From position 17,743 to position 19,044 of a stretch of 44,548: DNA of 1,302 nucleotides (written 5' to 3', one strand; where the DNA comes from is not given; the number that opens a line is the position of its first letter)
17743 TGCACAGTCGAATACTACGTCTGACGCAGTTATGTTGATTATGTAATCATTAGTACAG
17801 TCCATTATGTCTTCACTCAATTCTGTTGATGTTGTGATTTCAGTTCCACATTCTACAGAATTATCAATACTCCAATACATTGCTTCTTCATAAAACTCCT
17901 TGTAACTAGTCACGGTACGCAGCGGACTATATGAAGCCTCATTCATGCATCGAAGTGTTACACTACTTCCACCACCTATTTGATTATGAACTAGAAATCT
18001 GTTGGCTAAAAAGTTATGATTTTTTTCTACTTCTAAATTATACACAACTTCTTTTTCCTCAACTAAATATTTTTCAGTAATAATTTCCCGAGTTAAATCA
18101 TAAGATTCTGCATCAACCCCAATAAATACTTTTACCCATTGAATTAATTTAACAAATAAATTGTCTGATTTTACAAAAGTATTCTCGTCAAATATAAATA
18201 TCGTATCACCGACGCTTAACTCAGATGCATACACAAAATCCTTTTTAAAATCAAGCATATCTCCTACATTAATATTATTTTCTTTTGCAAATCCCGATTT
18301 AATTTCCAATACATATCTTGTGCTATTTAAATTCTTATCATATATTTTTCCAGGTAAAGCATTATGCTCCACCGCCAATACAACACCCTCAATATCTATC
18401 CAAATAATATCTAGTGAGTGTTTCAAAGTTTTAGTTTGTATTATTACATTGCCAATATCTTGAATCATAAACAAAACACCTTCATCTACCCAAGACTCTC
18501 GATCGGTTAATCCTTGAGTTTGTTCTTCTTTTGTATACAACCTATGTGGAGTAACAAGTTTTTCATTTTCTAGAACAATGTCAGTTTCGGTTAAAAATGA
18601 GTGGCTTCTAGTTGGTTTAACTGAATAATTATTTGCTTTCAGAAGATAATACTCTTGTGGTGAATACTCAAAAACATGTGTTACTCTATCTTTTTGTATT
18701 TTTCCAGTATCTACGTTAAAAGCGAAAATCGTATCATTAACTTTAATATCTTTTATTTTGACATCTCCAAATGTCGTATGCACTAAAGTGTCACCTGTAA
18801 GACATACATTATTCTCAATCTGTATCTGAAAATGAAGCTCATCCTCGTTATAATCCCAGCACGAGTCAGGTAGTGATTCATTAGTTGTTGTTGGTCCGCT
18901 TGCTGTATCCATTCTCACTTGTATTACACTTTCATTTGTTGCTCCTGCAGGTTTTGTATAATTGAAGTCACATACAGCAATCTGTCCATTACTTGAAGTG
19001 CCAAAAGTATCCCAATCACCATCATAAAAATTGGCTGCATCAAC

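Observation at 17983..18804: Complete intein-like Hint domain without a +1 nucleophile inside the giant surface protein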

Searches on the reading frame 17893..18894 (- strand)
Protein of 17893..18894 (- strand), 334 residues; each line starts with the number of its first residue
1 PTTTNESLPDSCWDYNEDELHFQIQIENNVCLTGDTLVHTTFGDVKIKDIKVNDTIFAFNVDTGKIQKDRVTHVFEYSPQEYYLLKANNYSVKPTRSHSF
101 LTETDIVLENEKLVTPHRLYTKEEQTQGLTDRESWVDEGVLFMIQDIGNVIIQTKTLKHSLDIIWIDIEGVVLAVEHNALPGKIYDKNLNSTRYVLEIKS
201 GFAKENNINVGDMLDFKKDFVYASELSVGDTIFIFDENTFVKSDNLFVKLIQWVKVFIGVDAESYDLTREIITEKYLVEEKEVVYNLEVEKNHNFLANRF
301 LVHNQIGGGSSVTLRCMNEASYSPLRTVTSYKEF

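Call 5: search_protein_families(library=pfam, proteins=[window:17893-18894:-], max_evalue=1)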
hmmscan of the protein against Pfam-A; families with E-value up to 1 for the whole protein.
window:17893-18894:- (334 aa): 5 families
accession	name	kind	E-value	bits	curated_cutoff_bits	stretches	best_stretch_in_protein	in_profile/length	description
PF02643.20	DUF192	-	1.9e-15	57.2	27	1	121-216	8-96/96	Uncharacterized ACR, COG1430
PF14890.11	Intein_splicing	-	4e-12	46.6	35.8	1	44-304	9-155/155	Intein splicing domain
PF07591.16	PT-HINT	-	1.3e-05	25.9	27.7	1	37-129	1-97/137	Pretoxin HINT domain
PF02362.26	B3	-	0.08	13.3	30.1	0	190-217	56-84/101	B3 DNA binding domain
PF02800.25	Gp_dh_C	-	0.11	12.5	24.4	1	195-254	99-158/158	Glyceraldehyde 3-phosphate dehydrogenase, C-terminal domain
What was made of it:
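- On PT-HINT (PF07591): The native sequence scores 25.9, below the cut-off of 27.7 (call 5).
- Closest known: PT-HINT. Different: The native sequence falls below the PT-HINT cut-off (25.9 against 27.7, call 5).
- Checked: It holds a DUF192 domain (PF02643, 57.2 bits against a cut-off of 27; call 5).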

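Call 6: search_protein_families(library=ncbifam, proteins=[window:17893-18894:-], max_evalue=1)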
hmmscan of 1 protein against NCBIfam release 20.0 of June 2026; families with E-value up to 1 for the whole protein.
window:17893-18894:- (334 aa): 6 families
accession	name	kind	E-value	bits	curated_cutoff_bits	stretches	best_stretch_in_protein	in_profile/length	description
NF005852.0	PRK07773.1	equivalog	4.1e-08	32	780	2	30-133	397-508/886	replicative DNA helicase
TIGR01443.1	intein_Cterm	domain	1.1e-06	28.7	15.6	1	284-304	2-23/24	intein C-terminal splicing region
TIGR01445.1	intein_Nterm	domain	2.1e-06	28.6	24.5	1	31-102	1-83/83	intein N-terminal splicing region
NF002996.0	PRK03760.1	equivalog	7.4e-06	25.8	146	1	149-218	51-118/121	hypothetical protein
NF038162.1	RtcB_rel_intein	exception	0.0024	15.9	1150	1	273-304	545-578/961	intein-containing RtcB family protein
NF011302.0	PRK14714.1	equivalog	0.0024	15.4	1791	1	223-308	1019-1103/1350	DNA-directed DNA polymerase II large subunit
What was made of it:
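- On Hint superfamily (Hedgehog/intein fold): TIGR01445 intein_Nterm scores 28.6 against a cut-off of 24.5 (call 6).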

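Call 7: search_solved_structures(query=window:17983-18804:-, max_evalue=1, show_alignments=3)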
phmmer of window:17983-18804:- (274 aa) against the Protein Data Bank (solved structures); distinct sequences matched with E-value up to 1: 31.
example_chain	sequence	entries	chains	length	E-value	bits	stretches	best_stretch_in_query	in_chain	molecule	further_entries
7cfv_A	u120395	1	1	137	4e-05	26.6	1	253-274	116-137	Spl DnaX mini-intein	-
1mi8_A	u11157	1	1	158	7.2e-05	25.7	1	2-74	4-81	DnaB intein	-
3pjy_A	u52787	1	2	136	9.7e-05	25.3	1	93-185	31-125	Hypothetical signal peptide protein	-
6frg_A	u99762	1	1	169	0.013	18.4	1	2-73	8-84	Replicative DNA helicase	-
6frh_A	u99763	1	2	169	0.013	18.4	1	2-73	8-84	Replicative DNA helicase,Replicative DNA helicase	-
4e2u_A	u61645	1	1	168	0.015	18.2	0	25-72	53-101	Pho radA intein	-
9hth_A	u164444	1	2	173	0.017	18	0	254-273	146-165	DNA-directed DNA polymerase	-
4o1r_A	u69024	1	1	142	0.02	17.7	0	240-274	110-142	Replicative DNA helicase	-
2keq_A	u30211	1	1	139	0.022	17.6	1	139-273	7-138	DNA polymerase III alpha subunit, Nucleic acid binding OB-fold tRNA/helicase-type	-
4kl5_A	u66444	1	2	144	0.025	17.4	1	139-273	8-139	DNA polymerase III, alpha subunit, Nucleic acid binding, OB-fold, tRNA/helicase-type chime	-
2lqm_A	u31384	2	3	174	0.027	17.3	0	25-72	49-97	Pho radA intein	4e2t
6y75_B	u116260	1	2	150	0.04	16.7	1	245-273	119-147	NAD(P)(+)--arginine ADP-ribosyltransferase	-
3m7a_A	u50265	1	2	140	0.042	16.7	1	90-185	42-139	uncharacterized protein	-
6y75_A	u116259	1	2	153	0.043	16.6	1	245-273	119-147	NAD(P)(+)--arginine ADP-ribosyltransferase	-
6tmm_BBB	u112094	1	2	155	0.046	16.5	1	245-273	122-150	NAD(P)(+)--arginine ADP-ribosyltransferase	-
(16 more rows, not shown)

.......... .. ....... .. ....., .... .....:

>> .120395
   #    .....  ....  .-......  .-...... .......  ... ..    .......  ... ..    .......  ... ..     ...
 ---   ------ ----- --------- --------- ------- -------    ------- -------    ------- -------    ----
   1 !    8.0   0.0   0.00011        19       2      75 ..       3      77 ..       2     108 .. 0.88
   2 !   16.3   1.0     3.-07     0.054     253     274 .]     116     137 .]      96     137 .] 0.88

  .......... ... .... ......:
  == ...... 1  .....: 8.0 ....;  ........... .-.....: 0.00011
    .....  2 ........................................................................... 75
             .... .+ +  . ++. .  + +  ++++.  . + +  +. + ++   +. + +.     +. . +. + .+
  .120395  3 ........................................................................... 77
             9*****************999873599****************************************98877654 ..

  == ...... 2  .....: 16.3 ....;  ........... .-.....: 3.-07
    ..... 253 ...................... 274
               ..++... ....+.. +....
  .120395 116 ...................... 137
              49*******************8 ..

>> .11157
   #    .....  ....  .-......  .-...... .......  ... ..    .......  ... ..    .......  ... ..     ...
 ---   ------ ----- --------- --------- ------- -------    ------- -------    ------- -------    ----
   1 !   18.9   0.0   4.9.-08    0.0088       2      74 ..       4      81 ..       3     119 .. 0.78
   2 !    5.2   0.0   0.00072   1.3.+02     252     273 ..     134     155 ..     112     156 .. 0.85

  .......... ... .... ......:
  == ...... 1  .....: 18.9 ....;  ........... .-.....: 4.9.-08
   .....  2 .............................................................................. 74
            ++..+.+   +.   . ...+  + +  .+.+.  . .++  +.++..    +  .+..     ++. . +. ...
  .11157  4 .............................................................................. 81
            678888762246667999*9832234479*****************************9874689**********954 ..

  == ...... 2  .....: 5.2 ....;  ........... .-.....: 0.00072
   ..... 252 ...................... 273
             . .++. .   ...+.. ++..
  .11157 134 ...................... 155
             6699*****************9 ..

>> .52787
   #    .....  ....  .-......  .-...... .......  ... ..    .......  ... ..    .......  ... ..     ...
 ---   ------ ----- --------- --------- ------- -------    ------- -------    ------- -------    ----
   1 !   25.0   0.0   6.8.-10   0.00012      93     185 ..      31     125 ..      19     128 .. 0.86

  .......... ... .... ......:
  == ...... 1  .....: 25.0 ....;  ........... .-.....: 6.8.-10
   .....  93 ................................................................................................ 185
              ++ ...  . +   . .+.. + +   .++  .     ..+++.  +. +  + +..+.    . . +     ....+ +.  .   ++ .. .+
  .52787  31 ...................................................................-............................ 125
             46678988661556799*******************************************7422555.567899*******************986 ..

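Call 8: find_homologous_proteins(query=window:17983-18804:-)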
Query window:17983-18804:- (274 aa): 1 proteins with E <= 0.001 among 552 candidates.
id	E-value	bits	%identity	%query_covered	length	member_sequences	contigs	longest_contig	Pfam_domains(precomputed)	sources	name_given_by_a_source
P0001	5.3e-6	44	41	26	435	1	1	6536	PF14890.12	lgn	-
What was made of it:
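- Tried and rejected: (3) Word-indexed protein search with the cassette gave a single mini-intein (call 8).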

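Call 18: search_protein_representatives(protein=window:17983-18804:-)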
Query: 274 residues. Proteins with E-value up to 0.001 (for the whole library): 1897; up to 1e-10: 17; up to 1e-30: 0. The best 150 are listed.
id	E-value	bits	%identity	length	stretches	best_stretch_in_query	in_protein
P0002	3.4e-30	121.9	35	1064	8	1-74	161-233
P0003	2.8e-17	79.6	36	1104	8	1-73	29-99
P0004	2.7e-16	76.3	30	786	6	1-83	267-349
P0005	5.4e-16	75.3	34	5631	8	16-73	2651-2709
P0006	4.7e-14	69.0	37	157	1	66-185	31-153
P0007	9.6e-14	68.0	34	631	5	1-85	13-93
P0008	4.5e-13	65.8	31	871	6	1-93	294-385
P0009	7.1e-13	65.1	38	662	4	15-71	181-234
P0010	6.0e-12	62.1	31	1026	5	234-274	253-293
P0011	7.7e-12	61.7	38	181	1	73-186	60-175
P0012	1.9e-11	60.5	43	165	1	91-188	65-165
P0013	2.2e-11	60.3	39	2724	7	16-71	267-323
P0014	2.5e-11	60.1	36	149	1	74-186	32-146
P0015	4.7e-11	59.2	34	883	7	5-76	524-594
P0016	5.4e-11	59.0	32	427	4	1-71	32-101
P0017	6.1e-11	58.8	27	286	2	88-193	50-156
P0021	1.8e-10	57.3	43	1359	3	1-72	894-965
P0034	1.3e-09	54.4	30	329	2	92-184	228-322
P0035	1.3e-09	54.4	40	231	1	87-188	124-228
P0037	1.4e-09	54.3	35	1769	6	12-75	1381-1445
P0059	1.8e-08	50.7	42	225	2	5-72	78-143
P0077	4.3e-08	49.5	42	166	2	1-65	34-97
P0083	4.7e-08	49.3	34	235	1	80-188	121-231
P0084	4.8e-08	49.3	30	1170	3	1-75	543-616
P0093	6.5e-08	48.9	31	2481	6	233-274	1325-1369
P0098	6.9e-08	48.8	37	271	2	1-97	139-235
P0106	1.1e-07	48.1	39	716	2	1-102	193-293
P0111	1.2e-07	48.0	44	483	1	91-186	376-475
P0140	2.2e-07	47.1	38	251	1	91-188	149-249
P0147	2.6e-07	46.9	45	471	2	1-74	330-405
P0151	2.8e-07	46.8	27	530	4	77-186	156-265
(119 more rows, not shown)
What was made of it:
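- Closest known: PT-HINT. Same: These are the best-scoring relatives in 1.84 billion representatives (call 18).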

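Call 21: predict_structure(protein=window:17953-18834:-)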
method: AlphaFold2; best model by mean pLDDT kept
length: 294 residues; sequences in the alignment: 1
mean_pLDDT: 30.7   pTM: 0.22
mean pLDDT of the five models: 30.7, 26.8, 26.0, 26.0, 25.1
residues with pLDDT >= 90: 0; 70-90: 0; 50-70: 0; < 50: 294
segments of 3 or more residues with pLDDT < 50: 1-294
pLDDT, mean of each block of 10 residues (from residue 1): 25 29 31 37 38 32 33 25 28 27 31 28 27 25 27 28 39 41 36 34 33 40 33 28 25 24 28 30 30 29
secondary structure, 60 per line:
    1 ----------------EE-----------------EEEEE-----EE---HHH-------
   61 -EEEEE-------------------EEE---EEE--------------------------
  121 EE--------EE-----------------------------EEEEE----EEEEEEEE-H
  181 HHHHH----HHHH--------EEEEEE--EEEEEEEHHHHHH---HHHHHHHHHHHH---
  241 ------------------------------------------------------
elements in order: E36-40 E62-66 E86-88 E92-94 E162-166 E171-178 H180-185 H190-193 E202-207 E210-216 H217-222 H226-237
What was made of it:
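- Tried and rejected: (1) AF2 on the single sequence failed (pLDDT 30.7, call 21).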

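Call 23: find_related_loci(query=window:17983-18804:-, collection=genome_contigs, flank=10000)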
Query window:17983-18804:- (274 aa) in genome_contigs; peptide patterns used: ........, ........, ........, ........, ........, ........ (x = any residue, [..] = any of these).
291 stretches matched a pattern; 3 encode a relative of the query (tblastn E <= 1e-3); 3 distinct loci.
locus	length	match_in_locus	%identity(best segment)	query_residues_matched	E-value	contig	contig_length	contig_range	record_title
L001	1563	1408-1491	67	245-274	6e-7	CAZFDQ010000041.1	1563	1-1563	MAG TPA_asm: uncultured Pseudomonadota bacterium isolate SRP067234_co1_40 genome assembly, contig: k99_757966, whole gen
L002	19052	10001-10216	29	1-72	2e-6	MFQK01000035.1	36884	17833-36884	MAG: Candidatus Magasanikbacteria bacterium RIFCSPLOWO2_02_FULL_44_11 rifcsplowo2_02_scaffold_4785, whole genome shotgun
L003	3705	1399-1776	54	2-274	3e-6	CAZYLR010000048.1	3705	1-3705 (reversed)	MAG TPA_asm: uncultured Candidatus Saccharibacteria bacterium isolate SRP050083_co2_396 genome assembly, contig: NODE_25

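Call 38: search_protein_families(library=pfam, proteins=[P0002, P0007, P0016, P0098, P0077, P0021, P0147], max_evalue=0.01)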
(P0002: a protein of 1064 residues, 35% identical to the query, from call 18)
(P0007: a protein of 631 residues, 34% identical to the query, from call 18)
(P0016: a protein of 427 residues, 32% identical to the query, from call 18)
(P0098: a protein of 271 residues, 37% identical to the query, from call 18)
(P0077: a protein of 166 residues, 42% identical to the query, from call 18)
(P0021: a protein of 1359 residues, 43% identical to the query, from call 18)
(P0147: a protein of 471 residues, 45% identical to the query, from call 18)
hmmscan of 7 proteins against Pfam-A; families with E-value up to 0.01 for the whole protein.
P0002 (1064 aa): 5 families
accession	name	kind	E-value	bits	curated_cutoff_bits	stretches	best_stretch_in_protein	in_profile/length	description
PF07591.16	PT-HINT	-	3.6e-44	150.8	27.7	4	441-563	3-128/137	Pretoxin HINT domain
PF13403.11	Hint_2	-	8.8e-28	98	28.4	4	26-62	2-38/147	Hint domain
PF14890.11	Intein_splicing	-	1.6e-25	90.1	35.8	2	453-526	18-99/155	Intein splicing domain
PF01079.26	Hint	-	1e-21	78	29.7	4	22-92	9-84/213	Hint module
PF04280.21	Tim44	-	1.6e-10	41.7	29.6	1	840-932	14-102/147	Tim44-like domain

P0007 (631 aa): 6 families
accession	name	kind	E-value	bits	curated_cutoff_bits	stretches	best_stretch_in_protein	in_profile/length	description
PF07591.16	PT-HINT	-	2.6e-22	80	27.7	3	165-293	2-136/137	Pretoxin HINT domain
PF13403.11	Hint_2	-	1.9e-21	77.4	28.4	3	299-327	2-30/147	Hint domain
PF14890.11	Intein_splicing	-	7e-19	68.6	35.8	2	27-108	10-95/155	Intein splicing domain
PF01079.26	Hint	-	1.5e-17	64.3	29.7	2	11-128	11-137/213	Hint module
PF14623.11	Vint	-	2.8e-07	30.9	27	0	298-373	1-70/166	Hint-domain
PF08517.17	AXH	-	0.00026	21.9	33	0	194-231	38-83/116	Ataxin-1 and HBP1 module (AXH)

P0016 (427 aa): 4 families
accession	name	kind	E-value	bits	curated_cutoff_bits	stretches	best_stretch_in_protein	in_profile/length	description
PF07591.16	PT-HINT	-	4.4e-13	50.1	27.7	2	174-299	1-128/137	Pretoxin HINT domain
PF14890.11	Intein_splicing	-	4.9e-13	49.6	35.8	1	264-300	119-155/155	Intein splicing domain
PF01079.26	Hint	-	4.8e-07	30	29.7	0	163-267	8-127/213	Hint module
PF13403.11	Hint_2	-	0.00024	22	28.4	0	168-198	2-32/147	Hint domain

P0098 (271 aa): 4 families
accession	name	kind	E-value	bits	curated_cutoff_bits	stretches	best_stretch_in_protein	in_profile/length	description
PF07591.16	PT-HINT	-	4.3e-14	53.4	27.7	1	145-270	1-136/137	Pretoxin HINT domain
PF14890.11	Intein_splicing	-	2.5e-11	44.1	35.8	2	155-228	12-93/155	Intein splicing domain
PF08517.17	AXH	-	1.5e-07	32.3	33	1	140-219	1-90/116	Ataxin-1 and HBP1 module (AXH)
PF13403.11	Hint_2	-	0.00016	22.5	28.4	1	138-249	1-113/147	Hint domain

P0077 (166 aa): 6 families
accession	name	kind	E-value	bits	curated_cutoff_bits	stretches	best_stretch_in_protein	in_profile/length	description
PF07591.16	PT-HINT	-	2.2e-14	54.3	27.7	1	40-161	1-131/137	Pretoxin HINT domain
PF14890.11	Intein_splicing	-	4.6e-12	46.4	35.8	2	126-159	122-155/155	Intein splicing domain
PF13403.11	Hint_2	-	9.7e-09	36.2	28.4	1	33-64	1-32/147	Hint domain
PF14623.11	Vint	-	4.5e-08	33.5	27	1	34-146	2-107/166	Hint-domain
PF01079.26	Hint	-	0.00045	20.3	29.7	1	30-76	9-55/213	Hint module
PF07731.20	Cu-oxidase_2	-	0.0048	17.1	20.4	1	61-116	23-73/137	Multicopper oxidase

P0021 (1359 aa): 9 families
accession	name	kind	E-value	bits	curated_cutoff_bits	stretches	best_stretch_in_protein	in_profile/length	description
PF00082.27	Peptidase_S8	-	9.1e-44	150.3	21.8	2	739-893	58-239/288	Subtilase family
PF14890.11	Intein_splicing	-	3.4e-43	147.5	35.8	2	908-1263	10-155/155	Intein splicing domain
PF01520.23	Amidase_3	-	4.1e-36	125.1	27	1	6-196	1-173/174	N-acetylmuramoyl-L-alanine amidase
PF14528.11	LAGLIDADG_3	-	1.4e-25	89.8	22.5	2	522-603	2-81/82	LAGLIDADG-like domain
PF05204.19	Hom_end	-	6.1e-06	26.8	21.1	1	523-596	14-90/110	Homing endonuclease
PF07591.16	PT-HINT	-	0.00039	21.1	27.7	0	901-992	2-87/137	Pretoxin HINT domain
PF01079.26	Hint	-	0.0027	17.8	29.7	0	889-965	8-88/213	Hint module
PF14623.11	Vint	-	0.0029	17.9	27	0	894-927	2-36/166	Hint-domain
PF14527.11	LAGLIDADG_WhiA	-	0.0097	16.5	23.2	0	1025-1083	6-62/93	WhiA LAGLIDADG-like domain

P0147 (471 aa): 3 families
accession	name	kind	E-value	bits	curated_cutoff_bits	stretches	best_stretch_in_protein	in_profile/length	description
PF07591.16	PT-HINT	-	4e-10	40.5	27.7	1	336-454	1-116/137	Pretoxin HINT domain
PF14890.11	Intein_splicing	-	1.7e-07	31.6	35.8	1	340-427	5-99/155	Intein splicing domain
PF01079.26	Hint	-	3.6e-05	23.9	29.7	1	326-420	9-114/213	Hint module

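Call 48: find_related_loci(query=window:17983-18804:-, collection=metagenome_contigs, flank=10000)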
Query window:17983-18804:- (274 aa) in metagenome_contigs; peptide patterns used: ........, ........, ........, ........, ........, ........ (x = any residue, [..] = any of these).
423 stretches matched a pattern; 20 encode a relative of the query (tblastn E <= 1e-3); 20 distinct loci.
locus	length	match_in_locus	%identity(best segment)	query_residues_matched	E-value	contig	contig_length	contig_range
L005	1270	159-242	68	247-274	3e-7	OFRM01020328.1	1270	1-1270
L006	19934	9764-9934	47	219-274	1e-6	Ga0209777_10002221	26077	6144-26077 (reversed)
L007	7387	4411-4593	41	212-274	2e-6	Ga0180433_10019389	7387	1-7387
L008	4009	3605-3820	36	207-274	5e-6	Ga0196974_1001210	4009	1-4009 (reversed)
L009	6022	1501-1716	29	1-72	9e-6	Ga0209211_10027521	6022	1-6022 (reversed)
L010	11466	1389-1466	69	1-26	8e-6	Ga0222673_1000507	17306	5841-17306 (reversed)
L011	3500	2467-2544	69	1-26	8e-6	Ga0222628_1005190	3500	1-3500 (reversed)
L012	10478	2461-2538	69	1-26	8e-6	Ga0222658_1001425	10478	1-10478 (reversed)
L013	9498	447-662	29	1-72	1e-5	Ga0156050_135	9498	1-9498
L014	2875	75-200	55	235-274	1e-5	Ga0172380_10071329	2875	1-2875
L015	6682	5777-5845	74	252-274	2e-5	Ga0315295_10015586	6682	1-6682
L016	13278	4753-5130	54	2-274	2e-5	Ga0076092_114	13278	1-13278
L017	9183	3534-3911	54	2-274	2e-5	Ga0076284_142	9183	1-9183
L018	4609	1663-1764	50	239-274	2e-5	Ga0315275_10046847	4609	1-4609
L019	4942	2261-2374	55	241-274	3e-5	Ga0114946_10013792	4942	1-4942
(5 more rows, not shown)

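Call 63: predict_structure(alignment_id=A3)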
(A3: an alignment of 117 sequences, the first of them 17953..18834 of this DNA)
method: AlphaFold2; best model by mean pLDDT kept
length: 294 residues; sequences in the alignment: 117
mean_pLDDT: 63.1   pTM: 0.50
mean pLDDT of the five models: 63.1, 62.4, 61.4, 60.1, 59.5
residues with pLDDT >= 90: 60; 70-90: 54; 50-70: 56; < 50: 124
segments of 3 or more residues with pLDDT < 50: 1-13, 15-26, 50-80, 200-224, 242-262, 273-277, 283-294
pLDDT, mean of each block of 10 residues (from residue 1): 40 40 45 59 61 41 39 40 73 86 86 80 88 88 96 96 90 95 96 84 40 39 50 60 43 38 51 50 43 43
secondary structure, 60 per line:
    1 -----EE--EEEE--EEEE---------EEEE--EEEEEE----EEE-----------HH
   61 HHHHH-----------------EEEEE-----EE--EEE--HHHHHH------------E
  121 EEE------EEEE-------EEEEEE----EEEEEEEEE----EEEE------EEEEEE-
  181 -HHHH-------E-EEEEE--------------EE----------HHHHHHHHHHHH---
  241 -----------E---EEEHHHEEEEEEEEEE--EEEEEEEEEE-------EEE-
elements in order: E10-13 E16-19 E29-32 E35-40 E45-47 H59-65 E83-87 E97-99 H102-107 E120-123 E130-133 E141-146 E151-159 E164-167 E174-179 H182-185 E195-199 H226-237 E256-258 E262-271 E274-283 E291-293
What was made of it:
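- On Hint superfamily (Hedgehog/intein fold): The Hint part of both AF2 runs has pLDDT below 50 (calls 21, 63).
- The Hint part could not be modelled with confidence (pLDDT below 50; calls 21, 63), so the active-site geometry with a 115-aa insert is unverified. The relative orientation of the domains could not be modelled (call 63).
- Tried and rejected: The second AF2 job therefore used a DUF192-only alignment and resolved only that domain (call 63).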
